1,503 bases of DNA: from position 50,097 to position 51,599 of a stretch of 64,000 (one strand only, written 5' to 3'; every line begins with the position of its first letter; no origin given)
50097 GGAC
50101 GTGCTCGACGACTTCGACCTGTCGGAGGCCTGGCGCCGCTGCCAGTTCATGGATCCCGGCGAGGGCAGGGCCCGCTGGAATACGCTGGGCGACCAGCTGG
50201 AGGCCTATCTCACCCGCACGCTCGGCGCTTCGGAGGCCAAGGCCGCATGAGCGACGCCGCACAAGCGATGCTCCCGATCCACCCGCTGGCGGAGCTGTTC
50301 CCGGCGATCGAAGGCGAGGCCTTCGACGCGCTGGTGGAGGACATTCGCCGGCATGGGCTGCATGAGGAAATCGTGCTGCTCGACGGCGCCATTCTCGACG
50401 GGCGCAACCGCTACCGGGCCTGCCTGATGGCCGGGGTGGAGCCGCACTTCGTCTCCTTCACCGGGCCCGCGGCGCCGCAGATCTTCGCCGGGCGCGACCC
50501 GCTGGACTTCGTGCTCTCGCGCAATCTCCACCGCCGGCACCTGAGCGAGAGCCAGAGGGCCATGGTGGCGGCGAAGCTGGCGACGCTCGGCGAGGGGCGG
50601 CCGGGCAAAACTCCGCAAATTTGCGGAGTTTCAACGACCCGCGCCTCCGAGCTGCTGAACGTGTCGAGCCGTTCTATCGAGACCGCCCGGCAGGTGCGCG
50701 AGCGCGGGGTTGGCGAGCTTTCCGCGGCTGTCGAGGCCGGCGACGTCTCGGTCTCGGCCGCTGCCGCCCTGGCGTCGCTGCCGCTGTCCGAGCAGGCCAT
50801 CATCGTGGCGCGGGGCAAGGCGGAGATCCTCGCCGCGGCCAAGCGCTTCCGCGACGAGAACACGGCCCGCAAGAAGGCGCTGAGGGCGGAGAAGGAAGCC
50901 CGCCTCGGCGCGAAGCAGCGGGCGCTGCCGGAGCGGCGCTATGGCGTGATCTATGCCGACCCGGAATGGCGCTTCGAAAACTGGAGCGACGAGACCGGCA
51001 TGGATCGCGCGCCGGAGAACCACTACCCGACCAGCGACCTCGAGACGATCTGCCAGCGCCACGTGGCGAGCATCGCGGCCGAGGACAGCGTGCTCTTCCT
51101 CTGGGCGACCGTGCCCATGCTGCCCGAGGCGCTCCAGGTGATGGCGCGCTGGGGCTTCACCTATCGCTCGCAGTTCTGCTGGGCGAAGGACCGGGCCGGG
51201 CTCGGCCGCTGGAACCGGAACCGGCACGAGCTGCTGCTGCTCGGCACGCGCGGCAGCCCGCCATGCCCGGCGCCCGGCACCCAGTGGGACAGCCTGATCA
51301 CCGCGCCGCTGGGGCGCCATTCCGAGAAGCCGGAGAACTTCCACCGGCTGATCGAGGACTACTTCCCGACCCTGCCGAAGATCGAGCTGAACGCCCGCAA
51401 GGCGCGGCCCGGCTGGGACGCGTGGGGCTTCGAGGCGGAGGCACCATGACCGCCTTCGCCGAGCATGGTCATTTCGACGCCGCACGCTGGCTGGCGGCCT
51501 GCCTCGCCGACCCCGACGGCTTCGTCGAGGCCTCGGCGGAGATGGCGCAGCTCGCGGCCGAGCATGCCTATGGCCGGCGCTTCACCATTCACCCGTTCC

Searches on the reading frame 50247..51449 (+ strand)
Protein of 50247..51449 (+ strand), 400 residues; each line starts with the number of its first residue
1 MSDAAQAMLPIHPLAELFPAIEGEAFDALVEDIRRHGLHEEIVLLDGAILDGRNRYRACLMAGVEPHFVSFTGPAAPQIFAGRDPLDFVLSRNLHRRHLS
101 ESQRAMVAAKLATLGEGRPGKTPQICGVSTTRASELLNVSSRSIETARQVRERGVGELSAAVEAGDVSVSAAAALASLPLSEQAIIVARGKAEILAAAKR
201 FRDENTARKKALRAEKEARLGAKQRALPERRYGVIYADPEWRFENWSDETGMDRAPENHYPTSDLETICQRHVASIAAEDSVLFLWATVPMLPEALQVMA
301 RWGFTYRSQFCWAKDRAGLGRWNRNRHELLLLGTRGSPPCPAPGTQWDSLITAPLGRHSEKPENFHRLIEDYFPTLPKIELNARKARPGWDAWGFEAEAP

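Call 43: find_encoding_contigs(protein=window:50247-51449:+, flank=10000, max_places=10)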
Protein window:50247-51449:+ (400 aa): 4 contigs read that carry it; 1 place shown.
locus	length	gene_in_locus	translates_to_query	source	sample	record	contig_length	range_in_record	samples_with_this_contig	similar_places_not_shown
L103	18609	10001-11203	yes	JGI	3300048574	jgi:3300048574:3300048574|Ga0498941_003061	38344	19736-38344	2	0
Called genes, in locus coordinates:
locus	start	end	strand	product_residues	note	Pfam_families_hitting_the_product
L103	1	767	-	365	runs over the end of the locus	PF00589:Phage_integrase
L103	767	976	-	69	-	-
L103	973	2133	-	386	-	PF07505:DUF5131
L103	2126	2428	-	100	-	-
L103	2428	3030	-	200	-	-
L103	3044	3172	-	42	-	-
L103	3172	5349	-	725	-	-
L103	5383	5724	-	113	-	PF12637:TSCPD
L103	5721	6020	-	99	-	-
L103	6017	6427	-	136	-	-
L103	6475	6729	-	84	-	-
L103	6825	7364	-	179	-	-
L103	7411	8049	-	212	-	PF01381:HTH_3, PF12844:HTH_19 (weak), PF13560:HTH_31 (weak), PF00717:Peptidase_S24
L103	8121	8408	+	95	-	PF13560:HTH_31 (weak), PF13413:HTH_25 (weak)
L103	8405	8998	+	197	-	-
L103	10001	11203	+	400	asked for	PF05063:MT-A70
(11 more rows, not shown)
